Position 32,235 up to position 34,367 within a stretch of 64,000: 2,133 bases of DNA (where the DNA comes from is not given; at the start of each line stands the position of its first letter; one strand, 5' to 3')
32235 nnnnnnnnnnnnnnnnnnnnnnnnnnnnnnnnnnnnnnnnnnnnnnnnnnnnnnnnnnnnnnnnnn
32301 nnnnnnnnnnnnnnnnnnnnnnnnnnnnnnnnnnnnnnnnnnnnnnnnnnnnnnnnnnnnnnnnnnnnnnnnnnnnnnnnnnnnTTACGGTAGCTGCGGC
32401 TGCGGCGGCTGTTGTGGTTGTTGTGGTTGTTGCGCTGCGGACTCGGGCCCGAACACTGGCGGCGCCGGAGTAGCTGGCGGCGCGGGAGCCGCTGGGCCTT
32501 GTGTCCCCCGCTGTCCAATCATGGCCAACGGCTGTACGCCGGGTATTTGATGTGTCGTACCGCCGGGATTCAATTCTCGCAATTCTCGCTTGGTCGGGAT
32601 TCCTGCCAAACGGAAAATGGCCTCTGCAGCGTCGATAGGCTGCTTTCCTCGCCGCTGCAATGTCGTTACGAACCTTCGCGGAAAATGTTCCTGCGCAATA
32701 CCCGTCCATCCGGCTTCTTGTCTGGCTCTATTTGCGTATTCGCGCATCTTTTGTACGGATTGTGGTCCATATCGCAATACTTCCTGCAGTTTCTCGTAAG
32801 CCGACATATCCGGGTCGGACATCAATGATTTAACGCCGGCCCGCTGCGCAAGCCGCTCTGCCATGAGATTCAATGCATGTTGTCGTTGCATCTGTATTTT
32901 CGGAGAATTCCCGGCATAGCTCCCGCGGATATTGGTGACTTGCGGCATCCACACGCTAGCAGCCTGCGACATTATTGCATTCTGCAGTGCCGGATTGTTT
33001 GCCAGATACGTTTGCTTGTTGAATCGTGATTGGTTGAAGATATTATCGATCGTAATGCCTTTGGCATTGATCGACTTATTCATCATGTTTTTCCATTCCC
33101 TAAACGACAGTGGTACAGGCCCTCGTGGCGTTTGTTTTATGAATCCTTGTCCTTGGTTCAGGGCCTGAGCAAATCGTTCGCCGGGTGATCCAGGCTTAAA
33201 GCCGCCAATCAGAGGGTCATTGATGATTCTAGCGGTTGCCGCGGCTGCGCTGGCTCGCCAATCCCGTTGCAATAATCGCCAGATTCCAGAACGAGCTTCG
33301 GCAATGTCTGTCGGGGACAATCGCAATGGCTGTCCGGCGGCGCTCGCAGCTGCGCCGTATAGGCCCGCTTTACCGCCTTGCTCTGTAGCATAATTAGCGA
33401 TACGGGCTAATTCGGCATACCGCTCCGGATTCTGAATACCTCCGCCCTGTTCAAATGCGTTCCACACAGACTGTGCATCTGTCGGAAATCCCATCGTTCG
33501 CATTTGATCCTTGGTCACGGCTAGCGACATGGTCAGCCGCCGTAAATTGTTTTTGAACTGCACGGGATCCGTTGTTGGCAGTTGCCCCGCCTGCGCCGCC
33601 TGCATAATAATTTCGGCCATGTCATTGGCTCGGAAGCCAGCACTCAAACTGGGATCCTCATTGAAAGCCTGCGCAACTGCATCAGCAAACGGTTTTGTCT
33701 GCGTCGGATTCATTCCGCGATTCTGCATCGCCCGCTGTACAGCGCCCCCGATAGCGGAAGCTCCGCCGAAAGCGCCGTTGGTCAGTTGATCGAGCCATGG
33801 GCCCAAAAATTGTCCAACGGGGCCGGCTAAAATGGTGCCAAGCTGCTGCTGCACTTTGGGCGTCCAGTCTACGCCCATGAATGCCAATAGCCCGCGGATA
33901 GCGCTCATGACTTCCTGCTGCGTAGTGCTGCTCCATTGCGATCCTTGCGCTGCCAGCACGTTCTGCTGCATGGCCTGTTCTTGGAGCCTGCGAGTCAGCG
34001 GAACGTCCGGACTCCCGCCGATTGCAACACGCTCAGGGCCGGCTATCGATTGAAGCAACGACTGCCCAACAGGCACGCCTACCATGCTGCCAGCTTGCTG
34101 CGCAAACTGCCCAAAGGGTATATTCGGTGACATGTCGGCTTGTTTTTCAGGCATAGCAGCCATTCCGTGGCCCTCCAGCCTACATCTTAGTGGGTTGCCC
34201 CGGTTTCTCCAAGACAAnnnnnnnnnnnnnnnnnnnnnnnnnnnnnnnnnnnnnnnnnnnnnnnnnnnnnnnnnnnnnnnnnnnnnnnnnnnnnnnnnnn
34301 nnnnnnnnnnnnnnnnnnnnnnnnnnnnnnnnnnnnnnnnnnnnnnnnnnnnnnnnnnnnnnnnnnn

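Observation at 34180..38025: Three-gene coupled operon: small membrane protein, membrane PAS-domain protein and a five-domain end-healing/sealing ligase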

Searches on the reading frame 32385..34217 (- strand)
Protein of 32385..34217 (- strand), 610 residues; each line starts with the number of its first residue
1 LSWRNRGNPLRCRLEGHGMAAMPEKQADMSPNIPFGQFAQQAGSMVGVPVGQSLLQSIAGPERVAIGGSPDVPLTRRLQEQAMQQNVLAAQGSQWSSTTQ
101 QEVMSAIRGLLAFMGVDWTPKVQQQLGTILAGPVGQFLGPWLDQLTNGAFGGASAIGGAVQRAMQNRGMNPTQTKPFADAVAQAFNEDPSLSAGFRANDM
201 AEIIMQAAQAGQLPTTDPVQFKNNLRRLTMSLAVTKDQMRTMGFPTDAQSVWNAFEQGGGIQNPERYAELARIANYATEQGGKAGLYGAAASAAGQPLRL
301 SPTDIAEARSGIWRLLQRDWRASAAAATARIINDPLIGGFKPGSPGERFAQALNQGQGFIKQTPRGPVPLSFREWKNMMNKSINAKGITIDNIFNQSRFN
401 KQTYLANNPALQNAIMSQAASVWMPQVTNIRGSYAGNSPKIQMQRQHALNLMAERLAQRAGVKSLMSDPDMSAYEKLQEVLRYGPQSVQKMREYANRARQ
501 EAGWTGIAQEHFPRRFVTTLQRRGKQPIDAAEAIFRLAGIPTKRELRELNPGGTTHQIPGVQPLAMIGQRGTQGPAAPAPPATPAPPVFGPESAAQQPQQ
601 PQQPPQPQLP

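Call 3: search_protein_families(library=pfam, proteins=[window:32385-34217:-], max_evalue=1)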
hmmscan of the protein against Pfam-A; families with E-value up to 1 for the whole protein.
window:32385-34217:- (610 aa): 0 families

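Call 4: search_protein_families(library=phrogs, proteins=[window:32385-34217:-], max_evalue=0.1)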
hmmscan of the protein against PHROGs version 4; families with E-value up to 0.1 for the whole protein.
window:32385-34217:- (610 aa): 0 families

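Call 10: search_protein_families(library=ncbifam, proteins=[window:32385-34217:-], max_evalue=0.1)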
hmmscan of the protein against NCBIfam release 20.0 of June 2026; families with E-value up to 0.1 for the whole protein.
window:32385-34217:- (610 aa): 1 family
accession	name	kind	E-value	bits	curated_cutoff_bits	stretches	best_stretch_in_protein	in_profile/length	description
TIGR01343.1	hacA_fam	subfamily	0.0095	14.5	385.7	1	164-287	102-223/412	homoaconitate hydratase family protein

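Call 58: search_protein_families(library=padloc, proteins=[window:32385-34166:-], max_evalue=0.01)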
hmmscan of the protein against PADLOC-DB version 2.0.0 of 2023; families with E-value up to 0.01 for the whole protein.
window:32385-34166:- (593 aa): 0 families

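Call 94: search_solved_structures(query=A9, max_evalue=1)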
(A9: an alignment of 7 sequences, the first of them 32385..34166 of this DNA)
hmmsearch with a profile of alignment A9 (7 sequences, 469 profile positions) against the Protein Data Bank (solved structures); distinct sequences matched with E-value up to 1: 2.
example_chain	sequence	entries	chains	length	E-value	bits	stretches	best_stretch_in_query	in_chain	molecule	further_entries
5ohe_A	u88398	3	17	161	0.39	12.6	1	95-128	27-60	Globin-coupled histidine kinase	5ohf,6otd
3r07_C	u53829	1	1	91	0.49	12.3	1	161-197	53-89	Putative lipoate-protein ligase A subunit 2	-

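Call 95: search_protein_families(library=phrogs, alignment_id=A9, max_evalue=0.01)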
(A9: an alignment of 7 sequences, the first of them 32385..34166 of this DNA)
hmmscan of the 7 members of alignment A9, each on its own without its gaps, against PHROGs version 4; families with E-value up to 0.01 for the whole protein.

A. member 1, window:32385-34166:- (593 aa): 0 families

B. families by the number of members that match (of 7 scanned): 0 families
